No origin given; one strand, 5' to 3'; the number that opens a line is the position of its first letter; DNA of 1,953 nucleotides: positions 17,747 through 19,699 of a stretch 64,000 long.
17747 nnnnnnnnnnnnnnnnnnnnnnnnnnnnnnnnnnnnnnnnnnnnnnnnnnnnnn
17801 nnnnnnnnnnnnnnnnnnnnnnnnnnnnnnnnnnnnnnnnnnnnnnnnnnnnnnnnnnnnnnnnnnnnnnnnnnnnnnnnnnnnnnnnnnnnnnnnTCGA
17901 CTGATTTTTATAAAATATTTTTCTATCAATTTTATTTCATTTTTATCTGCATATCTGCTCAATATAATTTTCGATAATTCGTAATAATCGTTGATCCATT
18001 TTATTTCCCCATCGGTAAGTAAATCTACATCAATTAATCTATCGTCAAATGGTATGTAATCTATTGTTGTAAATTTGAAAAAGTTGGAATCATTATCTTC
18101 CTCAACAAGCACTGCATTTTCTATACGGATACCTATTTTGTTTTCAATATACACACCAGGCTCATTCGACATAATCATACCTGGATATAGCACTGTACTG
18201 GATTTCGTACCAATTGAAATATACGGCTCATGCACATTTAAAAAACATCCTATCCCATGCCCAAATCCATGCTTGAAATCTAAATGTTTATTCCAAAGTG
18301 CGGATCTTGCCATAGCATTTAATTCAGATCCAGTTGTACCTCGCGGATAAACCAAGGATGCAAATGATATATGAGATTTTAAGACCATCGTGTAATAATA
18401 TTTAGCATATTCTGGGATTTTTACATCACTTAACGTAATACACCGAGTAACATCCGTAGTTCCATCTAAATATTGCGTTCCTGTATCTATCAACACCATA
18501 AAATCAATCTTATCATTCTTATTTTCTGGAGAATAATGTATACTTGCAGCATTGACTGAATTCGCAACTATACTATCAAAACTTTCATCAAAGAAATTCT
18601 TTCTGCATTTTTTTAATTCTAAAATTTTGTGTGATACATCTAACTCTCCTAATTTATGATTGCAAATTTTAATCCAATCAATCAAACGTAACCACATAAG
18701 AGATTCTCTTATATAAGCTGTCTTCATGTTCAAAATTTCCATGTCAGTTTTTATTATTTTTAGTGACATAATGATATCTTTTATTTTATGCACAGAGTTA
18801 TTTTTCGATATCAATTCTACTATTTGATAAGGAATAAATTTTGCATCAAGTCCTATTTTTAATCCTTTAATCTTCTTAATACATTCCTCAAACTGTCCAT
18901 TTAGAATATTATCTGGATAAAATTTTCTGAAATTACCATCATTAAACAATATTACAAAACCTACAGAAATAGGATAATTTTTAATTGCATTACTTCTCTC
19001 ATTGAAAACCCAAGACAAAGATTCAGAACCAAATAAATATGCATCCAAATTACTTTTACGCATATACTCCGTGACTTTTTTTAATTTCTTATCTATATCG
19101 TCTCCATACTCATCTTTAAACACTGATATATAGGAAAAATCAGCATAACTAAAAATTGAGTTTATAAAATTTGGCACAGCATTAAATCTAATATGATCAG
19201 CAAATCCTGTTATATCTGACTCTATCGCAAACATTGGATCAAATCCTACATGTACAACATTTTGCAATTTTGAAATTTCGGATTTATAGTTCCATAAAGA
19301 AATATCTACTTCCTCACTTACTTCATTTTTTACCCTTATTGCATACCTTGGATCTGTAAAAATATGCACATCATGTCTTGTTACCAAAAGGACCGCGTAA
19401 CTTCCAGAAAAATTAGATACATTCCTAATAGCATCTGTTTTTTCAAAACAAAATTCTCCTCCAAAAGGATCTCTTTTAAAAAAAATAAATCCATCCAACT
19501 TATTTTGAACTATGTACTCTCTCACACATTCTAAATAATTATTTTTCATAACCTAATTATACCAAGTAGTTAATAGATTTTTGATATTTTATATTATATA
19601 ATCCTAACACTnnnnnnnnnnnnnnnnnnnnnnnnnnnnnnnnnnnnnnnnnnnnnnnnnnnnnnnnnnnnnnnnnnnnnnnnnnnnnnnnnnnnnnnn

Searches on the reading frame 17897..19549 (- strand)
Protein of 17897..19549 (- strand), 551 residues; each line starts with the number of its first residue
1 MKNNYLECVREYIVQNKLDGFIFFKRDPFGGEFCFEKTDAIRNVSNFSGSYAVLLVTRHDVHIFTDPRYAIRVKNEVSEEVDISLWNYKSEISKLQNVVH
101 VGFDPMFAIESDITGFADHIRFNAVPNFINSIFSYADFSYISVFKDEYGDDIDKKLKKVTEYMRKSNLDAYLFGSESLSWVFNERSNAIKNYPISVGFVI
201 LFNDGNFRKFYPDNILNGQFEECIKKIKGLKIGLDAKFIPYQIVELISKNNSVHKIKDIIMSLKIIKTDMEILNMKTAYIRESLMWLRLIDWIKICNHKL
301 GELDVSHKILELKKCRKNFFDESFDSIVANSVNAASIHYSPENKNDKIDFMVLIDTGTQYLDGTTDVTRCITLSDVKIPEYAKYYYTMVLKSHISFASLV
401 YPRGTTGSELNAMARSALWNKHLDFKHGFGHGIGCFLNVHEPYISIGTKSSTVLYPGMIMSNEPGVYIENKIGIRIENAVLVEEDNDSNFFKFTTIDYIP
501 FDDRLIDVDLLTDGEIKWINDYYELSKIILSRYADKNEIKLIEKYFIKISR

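Call 40: search_protein_families(library=pfam, proteins=[window:17897-19549:-], max_evalue=0.00001)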
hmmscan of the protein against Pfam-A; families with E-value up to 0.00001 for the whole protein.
window:17897-19549:- (551 aa): 4 families
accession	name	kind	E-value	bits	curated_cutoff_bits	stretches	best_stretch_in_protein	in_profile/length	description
PF00557.29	Peptidase_M24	-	1.4e-40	139.7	23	1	275-484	3-208/208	Metallopeptidase family M24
PF16189.11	Creatinase_N_2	-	1.4e-10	41.9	29.7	1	148-271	18-161/161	Creatinase/Prolidase N-terminal domain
PF16188.10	Peptidase_M24_C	-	2e-10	40.9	28.9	1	489-524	1-36/63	C-terminal region of peptidase_M24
PF01321.24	Creatinase_N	-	4.7e-06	27.6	22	0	9-96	5-82/128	Creatinase/Prolidase N-terminal domain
